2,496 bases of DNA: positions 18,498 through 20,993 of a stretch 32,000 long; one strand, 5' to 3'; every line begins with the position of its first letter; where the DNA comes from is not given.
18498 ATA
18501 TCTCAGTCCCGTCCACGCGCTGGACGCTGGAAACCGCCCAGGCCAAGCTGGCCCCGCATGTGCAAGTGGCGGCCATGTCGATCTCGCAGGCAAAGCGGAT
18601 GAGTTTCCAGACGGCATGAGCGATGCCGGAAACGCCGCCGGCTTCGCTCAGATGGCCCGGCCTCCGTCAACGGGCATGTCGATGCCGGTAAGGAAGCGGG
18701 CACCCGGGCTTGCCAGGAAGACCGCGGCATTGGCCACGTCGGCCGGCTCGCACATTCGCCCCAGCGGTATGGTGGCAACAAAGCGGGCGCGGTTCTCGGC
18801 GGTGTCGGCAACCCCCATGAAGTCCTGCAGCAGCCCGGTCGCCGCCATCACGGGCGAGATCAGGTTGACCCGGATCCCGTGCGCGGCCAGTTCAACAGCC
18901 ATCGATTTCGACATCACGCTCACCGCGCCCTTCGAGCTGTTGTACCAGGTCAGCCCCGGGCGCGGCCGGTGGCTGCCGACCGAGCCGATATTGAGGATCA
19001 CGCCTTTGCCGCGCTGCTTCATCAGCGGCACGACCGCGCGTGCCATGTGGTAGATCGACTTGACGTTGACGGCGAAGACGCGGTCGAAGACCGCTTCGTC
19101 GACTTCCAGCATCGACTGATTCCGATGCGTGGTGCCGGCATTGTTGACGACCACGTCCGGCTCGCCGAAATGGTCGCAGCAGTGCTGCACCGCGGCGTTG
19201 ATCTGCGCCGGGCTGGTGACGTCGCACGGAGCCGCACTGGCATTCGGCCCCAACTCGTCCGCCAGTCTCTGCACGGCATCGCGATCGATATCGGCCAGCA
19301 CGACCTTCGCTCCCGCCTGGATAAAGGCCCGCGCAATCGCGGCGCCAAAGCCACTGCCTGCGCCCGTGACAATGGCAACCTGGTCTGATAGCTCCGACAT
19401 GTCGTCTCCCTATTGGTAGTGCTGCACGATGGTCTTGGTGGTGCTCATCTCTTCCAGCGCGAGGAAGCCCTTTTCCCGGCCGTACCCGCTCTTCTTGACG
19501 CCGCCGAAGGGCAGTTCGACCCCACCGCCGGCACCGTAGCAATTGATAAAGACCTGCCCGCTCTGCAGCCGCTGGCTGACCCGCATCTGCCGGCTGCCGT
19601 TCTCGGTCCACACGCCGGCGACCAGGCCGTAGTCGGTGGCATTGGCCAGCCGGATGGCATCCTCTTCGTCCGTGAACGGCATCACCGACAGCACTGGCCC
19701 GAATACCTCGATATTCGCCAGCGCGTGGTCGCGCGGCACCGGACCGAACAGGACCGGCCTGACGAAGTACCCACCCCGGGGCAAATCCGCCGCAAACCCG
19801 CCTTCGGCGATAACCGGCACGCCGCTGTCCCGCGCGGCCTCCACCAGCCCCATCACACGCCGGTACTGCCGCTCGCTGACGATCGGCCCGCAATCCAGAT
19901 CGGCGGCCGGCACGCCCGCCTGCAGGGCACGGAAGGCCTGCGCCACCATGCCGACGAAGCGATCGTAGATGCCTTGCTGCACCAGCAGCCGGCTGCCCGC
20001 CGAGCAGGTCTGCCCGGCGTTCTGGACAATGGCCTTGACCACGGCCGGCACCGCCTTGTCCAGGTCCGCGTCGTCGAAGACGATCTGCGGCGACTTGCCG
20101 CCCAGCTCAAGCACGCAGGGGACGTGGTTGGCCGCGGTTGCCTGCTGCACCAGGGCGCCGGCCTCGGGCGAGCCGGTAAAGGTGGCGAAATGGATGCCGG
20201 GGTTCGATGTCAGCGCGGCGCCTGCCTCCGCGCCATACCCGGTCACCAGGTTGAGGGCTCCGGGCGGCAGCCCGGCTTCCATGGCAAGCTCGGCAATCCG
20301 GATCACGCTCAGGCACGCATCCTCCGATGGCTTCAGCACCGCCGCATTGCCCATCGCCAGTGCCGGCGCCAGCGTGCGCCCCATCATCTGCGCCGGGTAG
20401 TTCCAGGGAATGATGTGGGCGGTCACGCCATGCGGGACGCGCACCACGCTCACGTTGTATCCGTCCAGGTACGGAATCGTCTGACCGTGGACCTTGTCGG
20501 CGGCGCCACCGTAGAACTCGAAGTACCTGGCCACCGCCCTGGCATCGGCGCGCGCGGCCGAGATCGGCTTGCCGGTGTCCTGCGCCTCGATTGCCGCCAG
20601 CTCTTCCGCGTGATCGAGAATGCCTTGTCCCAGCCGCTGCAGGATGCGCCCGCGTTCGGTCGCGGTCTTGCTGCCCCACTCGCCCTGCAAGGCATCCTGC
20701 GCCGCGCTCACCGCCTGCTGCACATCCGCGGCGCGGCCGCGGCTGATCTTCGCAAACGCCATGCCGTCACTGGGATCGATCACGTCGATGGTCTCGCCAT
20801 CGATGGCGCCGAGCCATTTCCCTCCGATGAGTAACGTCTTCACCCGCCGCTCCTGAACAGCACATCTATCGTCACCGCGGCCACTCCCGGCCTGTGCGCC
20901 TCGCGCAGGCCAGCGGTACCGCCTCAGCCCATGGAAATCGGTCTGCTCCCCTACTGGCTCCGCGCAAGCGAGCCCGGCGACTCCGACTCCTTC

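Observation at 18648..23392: Hydroxylase / alcohol-DH / aldehyde-DH 'front end' and an orphan LivJ-type binding protein continue on the same strand from the mutase cassette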

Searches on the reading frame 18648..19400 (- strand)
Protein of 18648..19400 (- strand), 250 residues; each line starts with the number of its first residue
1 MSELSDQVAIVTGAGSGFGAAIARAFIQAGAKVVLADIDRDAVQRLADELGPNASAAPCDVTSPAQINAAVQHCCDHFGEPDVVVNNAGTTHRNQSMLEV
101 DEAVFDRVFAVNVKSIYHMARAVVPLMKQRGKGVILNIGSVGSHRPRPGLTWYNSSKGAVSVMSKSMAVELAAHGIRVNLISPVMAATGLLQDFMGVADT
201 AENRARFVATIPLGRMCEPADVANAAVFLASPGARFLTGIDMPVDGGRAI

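Call 4: search_protein_families(library=pfam, proteins=[window:18648-19400:-])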
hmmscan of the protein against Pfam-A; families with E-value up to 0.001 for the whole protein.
window:18648-19400:- (250 aa): 7 families
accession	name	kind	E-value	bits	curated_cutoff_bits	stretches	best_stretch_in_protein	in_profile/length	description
PF13561.12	adh_short_C2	-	1.4e-65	221.7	27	1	13-247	1-234/236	Enoyl-(Acyl carrier protein) reductase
PF00106.31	adh_short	-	7.5e-54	182.6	26.6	1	7-192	1-188/195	short chain dehydrogenase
PF23441.1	SDR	-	1.5e-08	34.8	27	1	6-247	7-254/258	SDR-like rossmann domain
PF08659.16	KR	-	4.3e-08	33.7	22.6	1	10-124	4-124/180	KR domain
PF13460.12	NAD_binding_10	-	5.6e-05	23.5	27.2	1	13-185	1-145/184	NAD(P)H-binding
PF02737.24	3HCDH_N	-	0.00022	21.7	22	0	11-51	4-43/180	3-hydroxyacyl-CoA dehydrogenase, NAD binding domain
PF01370.27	Epimerase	-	0.00031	20.7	20.9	1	10-101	2-85/240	NAD dependent epimerase/dehydratase family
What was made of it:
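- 18648..19400 (-): Classical short-chain dehydrogenase/reductase, last gene of the run. Pfam adh_short_C2 1.4e-65 (call 4).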

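Call 5: search_protein_families(library=ncbifam, proteins=[window:18648-19400:-])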
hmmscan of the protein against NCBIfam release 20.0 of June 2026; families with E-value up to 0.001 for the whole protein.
window:18648-19400:- (250 aa): 235 families (the best 25 are shown)
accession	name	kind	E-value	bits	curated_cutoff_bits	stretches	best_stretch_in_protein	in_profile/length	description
NF005559.1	PRK07231.1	subfamily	4.6e-99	330.9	215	1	4-249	2-248/249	glucose 1-dehydrogenase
NF052558.1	MBtsdlDhBudC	equivalog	5.4e-64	216.2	270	1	5-248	2-241/250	meso-2,3-butanediol dehydrogenase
NF004791.0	PRK06138.1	equivalog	1.1e-62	211.6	312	1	3-249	2-250/252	SDR family oxidoreductase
NF004198.0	PRK05653.1-3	equivalog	2.9e-59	200.5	296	1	2-250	3-248/248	3-oxoacyl-ACP reductase FabG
NF004818.0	PRK06172.1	equivalog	5.8e-58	196.2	336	1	2-248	3-250/253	SDR family oxidoreductase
NF009466.0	PRK12826.1-2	subfamily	2.1e-55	187.9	222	1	6-249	3-245/248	3-oxoacyl-ACP reductase FabG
NF005469.0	PRK07063.1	equivalog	1.5e-54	185.2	306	1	3-249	4-255/260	SDR family oxidoreductase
NF006121.0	PRK08265.1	subfamily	1.9e-54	184.9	294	1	1-249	2-246/263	short chain dehydrogenase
NF009468.0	PRK12826.1-4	equivalog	1.6e-53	182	318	1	1-248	2-247/256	SDR family oxidoreductase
NF005309.0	PRK06841.1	subfamily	2.3e-53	181.3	286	1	3-250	12-254/255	GolD/DthD family dehydrogenase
TIGR01830.1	3oxo_ACP_reduc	equivalog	1.3e-52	178.9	297.75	1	9-247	1-237/239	3-oxoacyl-[acyl-carrier-protein] reductase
NF005473.0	PRK07069.1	equivalog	1.9e-52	178.4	339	1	4-247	8-258/262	SDR family oxidoreductase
NF004197.0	PRK05653.1-1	equivalog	2.9e-52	177.8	332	1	3-248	4-246/249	3-oxoacyl-ACP reductase FabG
NF005067.0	PRK06484.1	equivalog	3.3e-52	177.7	713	1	5-248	8-251/524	short chain dehydrogenase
NF004774.0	PRK06114.1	equivalog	3.6e-52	177.3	360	1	3-247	13-258/262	SDR family oxidoreductase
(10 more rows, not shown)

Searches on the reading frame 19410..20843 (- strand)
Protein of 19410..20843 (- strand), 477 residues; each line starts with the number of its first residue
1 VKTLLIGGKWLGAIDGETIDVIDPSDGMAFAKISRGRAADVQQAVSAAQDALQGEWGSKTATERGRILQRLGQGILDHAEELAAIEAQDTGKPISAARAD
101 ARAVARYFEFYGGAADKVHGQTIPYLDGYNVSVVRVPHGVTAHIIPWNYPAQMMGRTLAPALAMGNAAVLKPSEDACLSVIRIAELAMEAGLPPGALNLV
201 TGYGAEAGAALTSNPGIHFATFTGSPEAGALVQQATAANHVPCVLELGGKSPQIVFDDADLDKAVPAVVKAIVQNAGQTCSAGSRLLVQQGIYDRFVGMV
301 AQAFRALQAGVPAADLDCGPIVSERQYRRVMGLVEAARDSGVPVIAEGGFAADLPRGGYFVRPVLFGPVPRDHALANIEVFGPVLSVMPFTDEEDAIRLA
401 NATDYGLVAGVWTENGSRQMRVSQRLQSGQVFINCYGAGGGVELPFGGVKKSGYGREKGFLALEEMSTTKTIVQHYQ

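Call 4: search_protein_families(library=pfam, proteins=[window:19410-20843:-])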
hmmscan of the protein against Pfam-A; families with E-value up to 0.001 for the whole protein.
window:19410-20843:- (477 aa): 2 families
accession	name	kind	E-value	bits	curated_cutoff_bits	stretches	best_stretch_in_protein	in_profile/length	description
PF00171.27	Aldedh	-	1.5e-156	522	23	1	15-472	6-461/461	Aldehyde dehydrogenase family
PF07368.16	DUF1487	-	4.8e-05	23.4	23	0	254-311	9-64/215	Protein of unknown function (DUF1487)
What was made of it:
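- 19410..20843 (-): NAD(P)-dependent, non-acylating aldehyde dehydrogenase. Pfam Aldedh 1.5e-156 (call 4).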

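Call 5: search_protein_families(library=ncbifam, proteins=[window:19410-20843:-])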
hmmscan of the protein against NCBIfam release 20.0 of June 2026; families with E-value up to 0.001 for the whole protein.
window:19410-20843:- (477 aa): 45 families (the best 25 are shown)
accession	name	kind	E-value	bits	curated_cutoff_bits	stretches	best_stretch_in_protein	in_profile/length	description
NF010000.0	PRK13473.1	subfamily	1.3e-125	419.7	615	1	3-474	4-472/475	aminobutyraldehyde dehydrogenase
TIGR01804.1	BADH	equivalog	1.2e-124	416.4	668.6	1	6-469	2-466/467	betaine-aldehyde dehydrogenase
TIGR02299.1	HpaE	equivalog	4e-124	414.9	638.35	1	4-472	3-474/488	5-carboxymethyl-2-hydroxymuconate semialdehyde dehydrogenase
NF009725.0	PRK13252.1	equivalog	1.2e-121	406.5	593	1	3-473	8-478/488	betaine-aldehyde dehydrogenase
NF045736.1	PaDhStyDRhodo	equivalog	1.7e-118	396.2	800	1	3-470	4-473/479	phenylacetaldehyde dehydrogenase StyD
NF045735.1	PaDhStyDPseudo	equivalog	1.2e-117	393.6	850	1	2-476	3-483/483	phenylacetaldehyde dehydrogenase StyD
NF007352.0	PRK09847.1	equivalog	2.6e-109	366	850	1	3-472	21-489/495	aldehyde dehydrogenase PuuC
TIGR03216.1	OH_muco_semi_DH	equivalog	4.2e-107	358.7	693.25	1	8-473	7-478/481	2-hydroxymuconic semialdehyde dehydrogenase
TIGR01780.1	SSADH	subfamily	1.4e-105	353.8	646.35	1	21-469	1-447/448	succinate-semialdehyde dehydrogenase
NF050026.1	AcaldDHExaC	equivalog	2.2e-102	343.3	900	1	5-476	19-495/503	acetaldehyde dehydrogenase ExaC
NF006916.0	PRK09407.1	equivalog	8.6e-100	334.8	521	1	15-474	32-492/526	succinic semialdehyde dehydrogenase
NF007497.0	PRK10090.1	equivalog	6.4e-99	331.9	500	1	4-472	9-475/480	aldehyde dehydrogenase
TIGR03374.1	ABALDH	equivalog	2.2e-98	330.1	909.3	1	3-472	3-469/472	aminobutyraldehyde dehydrogenase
NF052305.1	DioxValDhHalo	equivalog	3.3e-97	326.4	750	1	6-476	9-483/483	2,5-dioxovalerate dehydrogenase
NF008415.0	PRK11241.1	equivalog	9.3e-97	324.7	828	1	5-466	14-472/482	NADP-dependent succinate-semialdehyde dehydrogenase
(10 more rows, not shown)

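Call 34: search_solved_structures(query=window:19410-20843:-, max_evalue=1e-90)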
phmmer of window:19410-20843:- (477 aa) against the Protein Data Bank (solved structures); distinct sequences matched with E-value up to 1e-90: 68 (the best 60 are shown).
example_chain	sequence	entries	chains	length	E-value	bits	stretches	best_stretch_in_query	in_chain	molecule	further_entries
4ywe_A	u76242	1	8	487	2.5e-187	626.6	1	5-473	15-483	Putative aldehyde dehydrogenase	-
4pxl_A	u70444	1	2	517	9.6e-110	370.8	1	4-474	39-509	Cytosolic aldehyde dehydrogenase RF2C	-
4pz2_A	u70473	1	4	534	3.2e-108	365.8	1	4-473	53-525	ZmALDH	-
4o6r_A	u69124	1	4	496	6.4e-108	364.8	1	4-471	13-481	Aldehyde Dehydrogenase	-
7kqv_A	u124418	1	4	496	5.5e-103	348.5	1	4-472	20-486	Aldehyde dehydrogenase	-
4fr8_A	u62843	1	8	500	1.1e-102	347.5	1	4-473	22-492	Aldehyde dehydrogenase, mitochondrial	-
1cw3_A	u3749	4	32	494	3.8e-102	345.8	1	4-473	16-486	MITOCHONDRIAL ALDEHYDE DEHYDROGENASE | ALDEHYDE DEHYDROGENASE, MITOCHONDRIAL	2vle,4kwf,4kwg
1nzx_A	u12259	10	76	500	3.9e-102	345.7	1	4-473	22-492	Aldehyde dehydrogenase | Aldehyde dehydrogenase, mitochondrial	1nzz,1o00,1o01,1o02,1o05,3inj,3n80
1zum_A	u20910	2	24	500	3.9e-102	345.7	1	4-473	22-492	Aldehyde dehydrogenase | Aldehyde dehydrogenase, mitochondrial precursor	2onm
1a4z_A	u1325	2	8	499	4.2e-102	345.6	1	4-473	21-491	ALDEHYDE DEHYDROGENASE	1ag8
5l13_A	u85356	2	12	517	4.4e-102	345.5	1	4-473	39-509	Aldehyde dehydrogenase, mitochondrial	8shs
4go4_A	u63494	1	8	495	1.1e-101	344.2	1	4-471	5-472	Putative gamma-hydroxymuconic semialdehyde dehydrogenase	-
6alj_A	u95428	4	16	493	1.1e-101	344.2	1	4-473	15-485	Aldehyde dehydrogenase 1A2 | Retinal dehydrogenase 2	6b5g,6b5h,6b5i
4go3_A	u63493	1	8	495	1.1e-101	344.2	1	4-471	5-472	Putative gamma-hydroxymuconic semialdehyde dehydrogenase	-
9r6n_A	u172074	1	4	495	1.2e-101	344.2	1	4-473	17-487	Retinal dehydrogenase 2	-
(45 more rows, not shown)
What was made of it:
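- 19410..20843 (-): Near-orthologue structure 4ywe, B. cenocepacia (call 34).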
